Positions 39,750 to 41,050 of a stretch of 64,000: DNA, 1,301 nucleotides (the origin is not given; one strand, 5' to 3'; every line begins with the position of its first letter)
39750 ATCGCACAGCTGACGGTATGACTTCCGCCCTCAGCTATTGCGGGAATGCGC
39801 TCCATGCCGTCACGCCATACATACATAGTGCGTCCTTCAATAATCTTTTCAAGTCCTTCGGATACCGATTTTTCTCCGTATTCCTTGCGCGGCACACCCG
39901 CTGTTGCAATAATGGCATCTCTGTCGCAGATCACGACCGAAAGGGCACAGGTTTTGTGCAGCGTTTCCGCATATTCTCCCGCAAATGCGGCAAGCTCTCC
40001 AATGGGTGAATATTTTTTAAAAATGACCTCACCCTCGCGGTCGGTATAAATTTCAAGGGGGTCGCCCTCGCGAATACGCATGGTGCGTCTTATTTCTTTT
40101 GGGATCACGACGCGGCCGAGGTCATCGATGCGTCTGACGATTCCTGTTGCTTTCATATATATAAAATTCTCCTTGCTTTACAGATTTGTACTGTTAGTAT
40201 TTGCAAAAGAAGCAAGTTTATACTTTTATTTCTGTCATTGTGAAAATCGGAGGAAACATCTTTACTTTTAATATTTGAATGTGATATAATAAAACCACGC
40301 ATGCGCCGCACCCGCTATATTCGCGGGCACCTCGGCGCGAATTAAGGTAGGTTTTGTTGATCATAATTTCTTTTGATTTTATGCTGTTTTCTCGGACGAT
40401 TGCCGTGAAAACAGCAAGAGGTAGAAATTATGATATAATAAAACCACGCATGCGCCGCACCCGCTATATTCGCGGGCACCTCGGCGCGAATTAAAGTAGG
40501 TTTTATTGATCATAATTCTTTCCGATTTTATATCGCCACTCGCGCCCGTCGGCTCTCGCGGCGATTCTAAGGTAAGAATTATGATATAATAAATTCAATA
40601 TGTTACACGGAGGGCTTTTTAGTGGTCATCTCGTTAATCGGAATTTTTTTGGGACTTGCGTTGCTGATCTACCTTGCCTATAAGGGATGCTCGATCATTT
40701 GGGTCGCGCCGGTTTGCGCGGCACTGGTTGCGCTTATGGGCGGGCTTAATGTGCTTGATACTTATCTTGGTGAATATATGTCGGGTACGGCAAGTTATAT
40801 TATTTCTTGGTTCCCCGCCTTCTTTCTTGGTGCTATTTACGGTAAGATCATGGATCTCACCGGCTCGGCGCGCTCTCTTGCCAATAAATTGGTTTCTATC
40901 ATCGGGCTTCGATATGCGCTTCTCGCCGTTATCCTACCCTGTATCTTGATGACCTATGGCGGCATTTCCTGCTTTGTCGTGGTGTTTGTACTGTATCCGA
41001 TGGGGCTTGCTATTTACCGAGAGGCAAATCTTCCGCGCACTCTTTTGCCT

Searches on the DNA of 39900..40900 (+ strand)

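Call 4: search_rna_families(source=window, start=39900, end=40900, threshold=evalue, max_evalue=10, show_alignments=3)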
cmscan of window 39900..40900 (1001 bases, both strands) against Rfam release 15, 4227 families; matches with E-value up to 10: 5.
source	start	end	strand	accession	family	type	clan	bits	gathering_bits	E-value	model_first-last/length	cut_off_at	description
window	40351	40444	+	RF04134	MIR7504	Gene; miRNA;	-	23.5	83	0.19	1-124/124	no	MIR7504 microRNA precursor family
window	40359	40435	+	RF03578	mir-3910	Gene; miRNA;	-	20.1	95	0.49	1-82/82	no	mir-3910 microRNA precursor family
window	40562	40688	+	RF01211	SNORD124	Gene; snRNA; snoRNA; CD-box;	-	16.9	40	6.2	1-104/104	no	Small nucleolar RNA SNORD124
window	39921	39975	+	RF02066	STnc320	Gene; sRNA;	-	14.9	50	9.1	1-55/55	no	Salmonella enterica sRNA STnc320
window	40196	40255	+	RF02060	STnc410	Gene; sRNA;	-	12.2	50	8.4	1-158/158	no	Enterobacterial sRNA STnc410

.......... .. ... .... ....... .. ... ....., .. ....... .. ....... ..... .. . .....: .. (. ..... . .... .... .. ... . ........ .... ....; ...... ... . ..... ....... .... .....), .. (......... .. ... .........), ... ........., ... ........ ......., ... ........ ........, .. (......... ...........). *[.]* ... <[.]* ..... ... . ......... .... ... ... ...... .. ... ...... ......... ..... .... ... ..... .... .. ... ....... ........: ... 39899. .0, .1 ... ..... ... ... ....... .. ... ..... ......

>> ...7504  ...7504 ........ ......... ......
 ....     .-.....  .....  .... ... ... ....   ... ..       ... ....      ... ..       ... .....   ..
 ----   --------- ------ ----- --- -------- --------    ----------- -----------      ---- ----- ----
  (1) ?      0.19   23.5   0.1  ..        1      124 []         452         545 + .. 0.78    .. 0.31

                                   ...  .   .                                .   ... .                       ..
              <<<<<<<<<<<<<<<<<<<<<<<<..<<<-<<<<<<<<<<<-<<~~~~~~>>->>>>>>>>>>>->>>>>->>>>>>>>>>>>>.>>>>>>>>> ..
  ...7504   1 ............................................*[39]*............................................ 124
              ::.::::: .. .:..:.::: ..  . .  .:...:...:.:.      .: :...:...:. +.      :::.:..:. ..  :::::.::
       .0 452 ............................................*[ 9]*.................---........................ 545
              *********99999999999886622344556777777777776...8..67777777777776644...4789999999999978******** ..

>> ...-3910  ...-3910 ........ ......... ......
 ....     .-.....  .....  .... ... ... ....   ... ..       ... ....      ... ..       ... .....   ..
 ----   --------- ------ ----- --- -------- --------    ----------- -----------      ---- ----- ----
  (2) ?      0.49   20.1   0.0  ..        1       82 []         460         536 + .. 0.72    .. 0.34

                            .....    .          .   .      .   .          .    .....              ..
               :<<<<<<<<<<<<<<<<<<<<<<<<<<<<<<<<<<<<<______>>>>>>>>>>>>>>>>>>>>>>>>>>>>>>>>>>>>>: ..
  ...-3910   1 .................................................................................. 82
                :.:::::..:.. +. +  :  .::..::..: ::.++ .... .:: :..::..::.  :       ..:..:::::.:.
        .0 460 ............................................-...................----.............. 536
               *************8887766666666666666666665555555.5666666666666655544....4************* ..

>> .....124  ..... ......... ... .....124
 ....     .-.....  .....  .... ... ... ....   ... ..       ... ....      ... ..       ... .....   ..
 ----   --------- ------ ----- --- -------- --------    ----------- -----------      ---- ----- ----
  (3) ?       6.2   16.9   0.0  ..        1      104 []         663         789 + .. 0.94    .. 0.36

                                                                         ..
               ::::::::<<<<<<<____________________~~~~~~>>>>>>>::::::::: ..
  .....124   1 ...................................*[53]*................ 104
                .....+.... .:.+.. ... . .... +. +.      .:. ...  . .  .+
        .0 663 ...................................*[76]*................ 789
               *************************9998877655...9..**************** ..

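Call 28: search_dna_similar(query=window:40270-40600:+, collection=plasmids, mode=distant, max_evalue=0.01)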
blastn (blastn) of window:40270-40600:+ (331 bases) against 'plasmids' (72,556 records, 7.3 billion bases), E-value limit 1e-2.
No match.

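Call 29: search_dna_similar(query=window:40270-40600:+, collection=phages, mode=distant, max_evalue=0.01)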
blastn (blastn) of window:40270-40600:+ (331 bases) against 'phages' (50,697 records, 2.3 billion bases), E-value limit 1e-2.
No match.

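Call 57: build_rna_model(alignment_id=A3, structure=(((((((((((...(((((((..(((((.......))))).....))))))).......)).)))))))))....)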
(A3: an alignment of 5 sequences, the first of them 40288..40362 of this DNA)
Model R1 built from alignment A3 (5 sequences, 75 columns); structure: as given.
model positions 75; base pairs 23; branch points 0; effective number of sequences 1.1; information 0.752 bits per position. Calibrated on 0.2 Mb of random sequence (short: E-values are rough).
structure used (alignment columns):
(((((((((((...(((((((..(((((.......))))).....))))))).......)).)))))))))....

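Call 59: search_with_rna_model(model_id=R1, sources=[window, L006, L007, L008, L009, L010, L011, L012, L013, L014, L015, L016, L017, L018, L019, L020, L021, L022, L023, L024, L025, L026, L027, L028, L029, L030, L031, L032, L033, L034, L035, L036, L037, L038, L039, L040, L041, L042, L043, L044, L045, L046, L047, L048, L049, L050, L051, L052, L053, L054, L055, L056, L057, L058, L059, L060, L061, L062, L063, L064, L065, L066, L067, L068, L069, L070, L071, L072, L073, L074, L075, L076, L077, L078, L079, L080, L081, L082, L083, L084, L085, L086, L087, L088, L089, L090, L091, L092, L093, L094, L095, L096, L097], max_evalue=10)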
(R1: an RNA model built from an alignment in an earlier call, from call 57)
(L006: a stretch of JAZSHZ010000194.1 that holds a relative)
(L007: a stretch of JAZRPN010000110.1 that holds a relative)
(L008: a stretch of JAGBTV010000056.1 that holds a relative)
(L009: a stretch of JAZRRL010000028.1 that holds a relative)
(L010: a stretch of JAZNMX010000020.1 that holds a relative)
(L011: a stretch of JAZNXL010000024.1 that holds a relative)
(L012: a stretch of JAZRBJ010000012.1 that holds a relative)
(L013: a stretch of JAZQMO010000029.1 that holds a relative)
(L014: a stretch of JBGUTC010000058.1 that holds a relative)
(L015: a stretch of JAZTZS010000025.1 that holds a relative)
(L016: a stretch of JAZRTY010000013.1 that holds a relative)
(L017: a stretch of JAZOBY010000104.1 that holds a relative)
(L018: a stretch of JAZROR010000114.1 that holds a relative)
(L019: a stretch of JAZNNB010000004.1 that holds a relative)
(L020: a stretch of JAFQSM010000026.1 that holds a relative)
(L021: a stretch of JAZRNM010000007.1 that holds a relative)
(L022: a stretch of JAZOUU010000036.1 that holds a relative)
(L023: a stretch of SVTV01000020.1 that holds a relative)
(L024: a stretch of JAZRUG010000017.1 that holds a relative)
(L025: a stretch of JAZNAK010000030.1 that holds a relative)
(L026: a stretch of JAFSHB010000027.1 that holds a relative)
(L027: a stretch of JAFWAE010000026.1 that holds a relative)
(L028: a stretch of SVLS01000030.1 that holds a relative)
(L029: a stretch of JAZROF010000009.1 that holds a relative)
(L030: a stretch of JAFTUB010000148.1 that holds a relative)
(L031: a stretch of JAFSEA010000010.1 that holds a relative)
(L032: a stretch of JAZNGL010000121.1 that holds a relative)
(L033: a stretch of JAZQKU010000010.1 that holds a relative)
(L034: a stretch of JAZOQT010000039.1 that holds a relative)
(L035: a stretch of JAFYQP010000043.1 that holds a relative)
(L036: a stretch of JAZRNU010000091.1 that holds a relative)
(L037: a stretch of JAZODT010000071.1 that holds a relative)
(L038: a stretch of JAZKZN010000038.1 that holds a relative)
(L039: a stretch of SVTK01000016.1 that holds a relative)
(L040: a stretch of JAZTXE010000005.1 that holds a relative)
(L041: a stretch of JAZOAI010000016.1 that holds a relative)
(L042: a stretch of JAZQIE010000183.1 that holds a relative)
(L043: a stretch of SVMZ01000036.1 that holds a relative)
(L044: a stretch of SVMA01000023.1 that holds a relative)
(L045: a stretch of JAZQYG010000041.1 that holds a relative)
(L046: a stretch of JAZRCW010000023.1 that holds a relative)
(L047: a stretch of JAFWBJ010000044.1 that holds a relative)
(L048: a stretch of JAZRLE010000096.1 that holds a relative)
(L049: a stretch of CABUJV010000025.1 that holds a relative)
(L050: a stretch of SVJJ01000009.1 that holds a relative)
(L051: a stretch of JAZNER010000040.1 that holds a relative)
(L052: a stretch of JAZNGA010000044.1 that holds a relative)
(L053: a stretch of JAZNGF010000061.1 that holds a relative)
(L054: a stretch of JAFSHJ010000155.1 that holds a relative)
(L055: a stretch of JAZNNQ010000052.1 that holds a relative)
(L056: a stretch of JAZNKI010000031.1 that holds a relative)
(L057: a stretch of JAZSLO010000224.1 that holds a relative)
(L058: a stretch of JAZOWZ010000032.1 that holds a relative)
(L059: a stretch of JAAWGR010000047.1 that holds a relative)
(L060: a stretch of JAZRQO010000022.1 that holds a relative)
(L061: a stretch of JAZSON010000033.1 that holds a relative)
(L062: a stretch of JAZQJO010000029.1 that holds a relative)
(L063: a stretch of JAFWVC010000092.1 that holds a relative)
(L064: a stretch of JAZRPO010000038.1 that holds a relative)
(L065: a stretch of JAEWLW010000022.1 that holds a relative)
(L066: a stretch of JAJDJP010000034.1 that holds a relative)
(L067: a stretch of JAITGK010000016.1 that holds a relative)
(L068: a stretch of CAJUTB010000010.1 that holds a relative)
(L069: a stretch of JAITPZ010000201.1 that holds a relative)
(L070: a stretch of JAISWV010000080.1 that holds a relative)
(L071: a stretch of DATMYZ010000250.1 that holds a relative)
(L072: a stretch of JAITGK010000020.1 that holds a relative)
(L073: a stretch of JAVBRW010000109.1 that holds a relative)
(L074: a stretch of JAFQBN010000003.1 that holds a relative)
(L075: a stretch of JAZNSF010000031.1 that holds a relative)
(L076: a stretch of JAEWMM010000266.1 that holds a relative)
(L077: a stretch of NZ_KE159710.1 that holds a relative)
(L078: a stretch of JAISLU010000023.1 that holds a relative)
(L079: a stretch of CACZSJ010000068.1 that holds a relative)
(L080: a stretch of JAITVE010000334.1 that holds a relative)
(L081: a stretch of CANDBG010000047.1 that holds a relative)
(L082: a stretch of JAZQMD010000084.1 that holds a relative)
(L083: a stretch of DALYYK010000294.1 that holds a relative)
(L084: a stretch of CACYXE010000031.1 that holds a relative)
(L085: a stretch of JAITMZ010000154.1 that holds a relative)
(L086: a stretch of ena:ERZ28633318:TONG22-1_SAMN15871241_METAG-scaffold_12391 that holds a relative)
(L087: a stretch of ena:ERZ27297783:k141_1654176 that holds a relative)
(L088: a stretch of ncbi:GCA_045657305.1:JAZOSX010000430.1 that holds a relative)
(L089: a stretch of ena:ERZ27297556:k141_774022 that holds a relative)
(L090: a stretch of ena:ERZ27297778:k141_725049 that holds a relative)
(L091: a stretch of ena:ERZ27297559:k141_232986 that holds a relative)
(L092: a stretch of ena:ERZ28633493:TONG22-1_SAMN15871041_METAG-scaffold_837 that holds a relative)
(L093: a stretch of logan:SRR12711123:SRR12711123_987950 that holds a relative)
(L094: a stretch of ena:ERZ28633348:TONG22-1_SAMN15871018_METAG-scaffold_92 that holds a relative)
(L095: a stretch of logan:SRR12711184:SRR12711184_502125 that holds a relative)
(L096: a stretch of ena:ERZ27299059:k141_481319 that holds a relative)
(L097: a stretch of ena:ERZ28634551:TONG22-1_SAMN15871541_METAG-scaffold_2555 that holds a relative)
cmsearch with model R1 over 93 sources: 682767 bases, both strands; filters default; matches with E-value up to 10: 9.
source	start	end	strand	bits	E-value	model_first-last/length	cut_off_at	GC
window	40437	40511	+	109.1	8.7e-28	1-75/75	no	0.51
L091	9667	9741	+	109.1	8.7e-28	1-75/75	no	0.51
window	40288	40362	+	107.8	2.2e-27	1-75/75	no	0.53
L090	189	263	+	107.5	2.6e-27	1-75/75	no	0.52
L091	9816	9890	+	107.5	2.6e-27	1-75/75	no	0.52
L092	1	72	+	97.5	2.1e-24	4-75/75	5'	0.53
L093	1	47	+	54.1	9.9e-12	29-75/75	5'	0.47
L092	164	195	+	38.6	3.3e-07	18-49/75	no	0.72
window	20283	20309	+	13.3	8.4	1-75/75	no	0.15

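Call 84: search_with_rna_model(model_id=R1, sources=[L099, L100, L101, L102, L098], max_evalue=10)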
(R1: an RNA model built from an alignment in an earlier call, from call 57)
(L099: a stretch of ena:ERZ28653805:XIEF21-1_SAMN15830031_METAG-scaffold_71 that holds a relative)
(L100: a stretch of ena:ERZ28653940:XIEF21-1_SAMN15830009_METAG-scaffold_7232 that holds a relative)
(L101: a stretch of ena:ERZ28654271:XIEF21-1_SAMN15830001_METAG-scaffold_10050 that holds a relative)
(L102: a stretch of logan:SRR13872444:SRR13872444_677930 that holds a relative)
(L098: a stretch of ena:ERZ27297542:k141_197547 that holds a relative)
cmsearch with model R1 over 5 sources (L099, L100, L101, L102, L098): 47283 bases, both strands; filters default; matches with E-value up to 10: 0.
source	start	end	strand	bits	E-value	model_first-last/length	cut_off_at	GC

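Call 86: search_with_rna_model(model_id=R1, sources=[L103, L104, L105], max_evalue=10)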
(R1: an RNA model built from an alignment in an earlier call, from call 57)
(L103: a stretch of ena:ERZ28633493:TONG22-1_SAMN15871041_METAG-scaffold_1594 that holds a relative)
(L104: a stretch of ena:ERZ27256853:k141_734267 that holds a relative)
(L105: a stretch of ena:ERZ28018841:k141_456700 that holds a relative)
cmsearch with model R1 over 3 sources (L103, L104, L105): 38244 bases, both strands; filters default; matches with E-value up to 10: 0.
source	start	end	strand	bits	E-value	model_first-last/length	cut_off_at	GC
